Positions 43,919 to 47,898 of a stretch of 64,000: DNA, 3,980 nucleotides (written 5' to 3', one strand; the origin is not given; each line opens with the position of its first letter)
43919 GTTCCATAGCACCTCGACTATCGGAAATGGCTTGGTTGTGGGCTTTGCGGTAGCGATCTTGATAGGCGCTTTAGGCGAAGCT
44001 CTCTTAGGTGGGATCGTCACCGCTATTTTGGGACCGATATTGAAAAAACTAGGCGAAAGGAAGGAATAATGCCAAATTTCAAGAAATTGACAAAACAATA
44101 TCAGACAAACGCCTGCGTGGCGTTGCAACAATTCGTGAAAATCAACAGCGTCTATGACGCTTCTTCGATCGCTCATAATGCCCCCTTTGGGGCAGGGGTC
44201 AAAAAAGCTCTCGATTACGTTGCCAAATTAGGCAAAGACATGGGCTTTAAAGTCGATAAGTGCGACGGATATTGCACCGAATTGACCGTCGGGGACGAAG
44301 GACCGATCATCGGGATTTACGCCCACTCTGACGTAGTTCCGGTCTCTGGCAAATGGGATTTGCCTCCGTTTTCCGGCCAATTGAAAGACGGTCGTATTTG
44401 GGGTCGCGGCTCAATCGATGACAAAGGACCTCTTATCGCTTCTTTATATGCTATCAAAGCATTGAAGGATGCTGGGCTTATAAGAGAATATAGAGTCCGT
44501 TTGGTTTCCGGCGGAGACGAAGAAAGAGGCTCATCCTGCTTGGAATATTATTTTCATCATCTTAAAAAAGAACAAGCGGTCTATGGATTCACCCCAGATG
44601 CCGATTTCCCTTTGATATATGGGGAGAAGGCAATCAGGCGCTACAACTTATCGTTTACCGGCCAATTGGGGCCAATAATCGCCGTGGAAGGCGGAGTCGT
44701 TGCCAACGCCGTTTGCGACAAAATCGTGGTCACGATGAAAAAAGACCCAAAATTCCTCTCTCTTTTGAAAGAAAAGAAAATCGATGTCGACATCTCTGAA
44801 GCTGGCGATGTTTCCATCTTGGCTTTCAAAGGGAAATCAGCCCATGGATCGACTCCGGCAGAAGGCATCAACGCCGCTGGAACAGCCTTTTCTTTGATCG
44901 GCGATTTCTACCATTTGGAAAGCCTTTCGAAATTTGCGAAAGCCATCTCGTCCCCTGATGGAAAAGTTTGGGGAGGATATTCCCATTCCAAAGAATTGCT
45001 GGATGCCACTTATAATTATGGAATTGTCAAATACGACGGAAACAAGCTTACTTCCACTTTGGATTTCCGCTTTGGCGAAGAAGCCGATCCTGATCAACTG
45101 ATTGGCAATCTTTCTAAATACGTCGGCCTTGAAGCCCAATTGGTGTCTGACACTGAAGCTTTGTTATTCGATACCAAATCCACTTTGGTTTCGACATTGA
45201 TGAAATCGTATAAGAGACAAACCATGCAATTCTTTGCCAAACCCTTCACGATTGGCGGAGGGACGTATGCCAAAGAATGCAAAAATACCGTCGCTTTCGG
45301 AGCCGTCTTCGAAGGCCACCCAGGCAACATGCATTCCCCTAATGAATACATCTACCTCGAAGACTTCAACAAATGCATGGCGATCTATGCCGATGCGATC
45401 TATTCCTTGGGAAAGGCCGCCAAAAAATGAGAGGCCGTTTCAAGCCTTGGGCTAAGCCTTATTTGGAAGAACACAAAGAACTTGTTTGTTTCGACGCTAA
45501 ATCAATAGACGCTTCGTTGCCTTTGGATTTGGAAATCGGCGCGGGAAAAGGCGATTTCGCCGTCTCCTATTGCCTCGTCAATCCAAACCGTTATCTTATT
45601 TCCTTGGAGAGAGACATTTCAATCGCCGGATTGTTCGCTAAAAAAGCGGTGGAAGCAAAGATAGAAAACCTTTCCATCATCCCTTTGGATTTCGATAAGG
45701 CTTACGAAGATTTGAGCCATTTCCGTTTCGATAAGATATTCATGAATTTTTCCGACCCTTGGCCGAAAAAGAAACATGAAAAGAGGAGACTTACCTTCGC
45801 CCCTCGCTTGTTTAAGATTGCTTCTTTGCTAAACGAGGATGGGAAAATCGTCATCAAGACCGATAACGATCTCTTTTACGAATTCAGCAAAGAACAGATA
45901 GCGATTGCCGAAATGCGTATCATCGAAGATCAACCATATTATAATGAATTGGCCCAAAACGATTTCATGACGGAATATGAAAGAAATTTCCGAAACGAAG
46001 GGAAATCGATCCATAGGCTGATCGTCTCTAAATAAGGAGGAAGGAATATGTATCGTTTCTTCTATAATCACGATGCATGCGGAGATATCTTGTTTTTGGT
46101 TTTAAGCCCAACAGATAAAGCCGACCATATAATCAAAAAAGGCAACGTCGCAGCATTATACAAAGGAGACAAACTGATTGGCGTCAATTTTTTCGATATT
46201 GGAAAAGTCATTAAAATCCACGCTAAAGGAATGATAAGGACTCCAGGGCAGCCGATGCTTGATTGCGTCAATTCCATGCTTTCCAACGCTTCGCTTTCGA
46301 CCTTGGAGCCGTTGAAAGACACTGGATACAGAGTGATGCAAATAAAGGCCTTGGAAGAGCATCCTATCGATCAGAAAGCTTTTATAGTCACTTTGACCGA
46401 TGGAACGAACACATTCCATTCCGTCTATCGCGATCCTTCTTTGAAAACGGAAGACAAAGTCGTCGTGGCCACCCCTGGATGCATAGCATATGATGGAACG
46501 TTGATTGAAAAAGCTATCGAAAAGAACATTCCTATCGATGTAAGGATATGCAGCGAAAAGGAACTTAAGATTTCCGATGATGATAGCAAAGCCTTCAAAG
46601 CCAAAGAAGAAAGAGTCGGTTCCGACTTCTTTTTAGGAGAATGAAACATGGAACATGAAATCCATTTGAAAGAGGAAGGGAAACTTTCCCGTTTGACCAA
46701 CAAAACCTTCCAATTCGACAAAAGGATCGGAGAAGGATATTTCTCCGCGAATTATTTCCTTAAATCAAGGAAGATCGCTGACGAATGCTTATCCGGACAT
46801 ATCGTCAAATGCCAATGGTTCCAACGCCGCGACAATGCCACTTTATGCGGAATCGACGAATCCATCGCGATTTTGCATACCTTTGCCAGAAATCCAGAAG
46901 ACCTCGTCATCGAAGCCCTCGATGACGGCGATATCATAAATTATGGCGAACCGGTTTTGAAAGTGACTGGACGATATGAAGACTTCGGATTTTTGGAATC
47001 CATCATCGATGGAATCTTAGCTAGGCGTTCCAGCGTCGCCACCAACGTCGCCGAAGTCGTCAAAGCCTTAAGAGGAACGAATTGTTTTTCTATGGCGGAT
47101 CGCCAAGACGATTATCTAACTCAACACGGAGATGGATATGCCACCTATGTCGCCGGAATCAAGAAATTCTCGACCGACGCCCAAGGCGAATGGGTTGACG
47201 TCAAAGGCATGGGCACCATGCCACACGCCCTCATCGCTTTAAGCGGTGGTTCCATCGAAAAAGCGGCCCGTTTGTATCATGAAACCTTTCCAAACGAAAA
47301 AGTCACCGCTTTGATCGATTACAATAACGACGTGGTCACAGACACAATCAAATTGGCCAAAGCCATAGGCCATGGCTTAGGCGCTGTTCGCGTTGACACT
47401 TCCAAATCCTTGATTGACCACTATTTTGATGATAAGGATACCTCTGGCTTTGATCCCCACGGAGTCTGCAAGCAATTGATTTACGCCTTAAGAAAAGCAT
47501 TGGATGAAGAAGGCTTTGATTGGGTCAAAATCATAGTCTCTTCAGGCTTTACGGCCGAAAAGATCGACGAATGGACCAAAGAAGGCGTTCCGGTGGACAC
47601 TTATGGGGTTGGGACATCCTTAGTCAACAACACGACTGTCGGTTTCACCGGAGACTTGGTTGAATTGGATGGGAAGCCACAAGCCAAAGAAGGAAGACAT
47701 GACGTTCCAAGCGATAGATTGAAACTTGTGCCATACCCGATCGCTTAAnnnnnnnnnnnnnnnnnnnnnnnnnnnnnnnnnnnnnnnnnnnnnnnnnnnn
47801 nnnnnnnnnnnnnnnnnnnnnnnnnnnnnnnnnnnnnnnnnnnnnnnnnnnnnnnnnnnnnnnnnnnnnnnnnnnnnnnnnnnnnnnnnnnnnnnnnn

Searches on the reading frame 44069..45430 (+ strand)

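Call 69: search_protein_families(library=ncbifam, proteins=[window:44069-45430:+], max_evalue=1e-8)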
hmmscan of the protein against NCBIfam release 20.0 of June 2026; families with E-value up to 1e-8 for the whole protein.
window:44069-45430:+ (453 aa): 36 families (the best 25 are shown)
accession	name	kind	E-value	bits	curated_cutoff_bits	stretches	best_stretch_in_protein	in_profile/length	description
NF005591.0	PRK07318.1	equivalog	1e-106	358.1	435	1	3-448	4-465/466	dipeptidase PepV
TIGR01887.1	dipeptidaselike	subfamily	3.6e-106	356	207.95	1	18-444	7-447/447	Sapep family Mn(2+)-dependent dipeptidase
TIGR01886.1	dipeptidase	equivalog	4.2e-79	266.6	632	1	3-449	3-466/466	dipeptidase PepV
NF005542.0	PRK07205.1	subfamily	7.6e-77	258.9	602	1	6-448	4-442/444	M20 family metallopeptidase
NF052477.1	3M3SH_dipept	exception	2e-60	205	1025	1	5-447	3-465/469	Cys-Gly-3M3SH dipeptidase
NF004809.0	PRK06156.1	equivalog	5.7e-48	164.2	438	2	9-273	95-378/573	dipeptidase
TIGR01910.1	DapE-ArgE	subfamily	4.2e-32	111.8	217.6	1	21-167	6-155/373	ArgE/DapE family deacylase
NF010589.0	PRK13983.1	equivalog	5.2e-28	98.1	333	1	80-165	87-171/409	M20 family metallo-hydrolase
NF006399.0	PRK08651.1-2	equivalog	2.2e-27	96.1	381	1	20-157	11-145/405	succinyl-diaminopimelate desuccinylase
NF009555.0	PRK13004.1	equivalog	4.7e-24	85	321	1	45-153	35-146/399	YgeY family selenium metabolism-linked hydrolase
NF006400.0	PRK08651.1-3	equivalog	1.4e-21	76.7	374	1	74-172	79-178/410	succinyl-diaminopimelate desuccinylase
NF006365.0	PRK08588.1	subfamily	4.7e-20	72.2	289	1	73-445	59-378/383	succinyl-diaminopimelate desuccinylase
NF005034.0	PRK06446.1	subfamily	3.2e-19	69.1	369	1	45-167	29-152/436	hypothetical protein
NF009557.0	PRK13009.1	equivalog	3.8e-19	69.1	284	1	46-153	24-136/377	succinyl-diaminopimelate desuccinylase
NF005914.0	PRK07907.1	subfamily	4.1e-19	68.8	300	1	14-164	19-171/456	hypothetical protein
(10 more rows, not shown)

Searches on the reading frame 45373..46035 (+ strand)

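Call 69: search_protein_families(library=ncbifam, proteins=[window:45373-46035:+], max_evalue=1e-8)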
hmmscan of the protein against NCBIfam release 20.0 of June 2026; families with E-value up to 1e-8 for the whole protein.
window:45373-46035:+ (220 aa): 4 families
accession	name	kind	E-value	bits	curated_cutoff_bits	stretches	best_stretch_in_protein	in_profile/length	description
TIGR00091.1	TIGR00091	equivalog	4.2e-31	107.8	112.65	1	45-219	13-191/194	tRNA (guanosine(46)-N7)-methyltransferase TrmB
NF001080.0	PRK00121.2-2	equivalog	1e-27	96.8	132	1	48-217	46-219/224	tRNA (guanosine(46)-N7)-methyltransferase TrmB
NF002421.0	PRK01544.1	equivalog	9.6e-16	57.6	567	1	45-213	344-512/524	bifunctional peptide chain release factor N(5)-glutamine methyltransferase PrmC/tRNA (guanosine(46)-N7)-methyltransferase TrmB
NF010719.0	PRK14121.1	equivalog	6.4e-12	45.2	402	1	41-217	115-285/396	tRNA (guanosine(46)-N7)-methyltransferase TrmB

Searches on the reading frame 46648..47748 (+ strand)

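Call 69: search_protein_families(library=ncbifam, proteins=[window:46648-47748:+], max_evalue=1e-8)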
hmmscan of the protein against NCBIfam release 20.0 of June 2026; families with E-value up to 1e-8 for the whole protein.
window:46648-47748:+ (366 aa): 9 families
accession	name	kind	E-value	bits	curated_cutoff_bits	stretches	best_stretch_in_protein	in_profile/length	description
NF005529.0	PRK07188.1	equivalog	3.8e-142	473.5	378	1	11-360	3-353/358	nicotinate phosphoribosyltransferase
NF006415.0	PRK08662.1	equivalog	6.8e-55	186.4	243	1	24-350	9-316/381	nicotinate phosphoribosyltransferase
TIGR01513.1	NAPRTase_put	equivalog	2.6e-27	95.9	297.4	2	86-251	87-256/452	nicotinate phosphoribosyltransferase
NF006696.0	PRK09243.1-3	equivalog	4.6e-25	88.2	503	2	276-350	270-347/451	nicotinate phosphoribosyltransferase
NF006695.0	PRK09243.1-2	equivalog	6.2e-24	84.5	469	1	84-328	91-320/480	nicotinate phosphoribosyltransferase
NF009131.0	PRK12484.1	equivalog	2.9e-22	79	330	1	88-351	94-343/455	nicotinate phosphoribosyltransferase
NF006698.0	PRK09243.1-5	equivalog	4.8e-22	78.3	531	1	88-251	104-264/440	nicotinate phosphoribosyltransferase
NF006694.0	PRK09243.1-1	equivalog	3.7e-13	48.9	663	1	85-327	93-318/485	nicotinate phosphoribosyltransferase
NF006697.0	PRK09243.1-4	equivalog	7.1e-11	41.4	776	1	88-328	97-320/488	nicotinate phosphoribosyltransferase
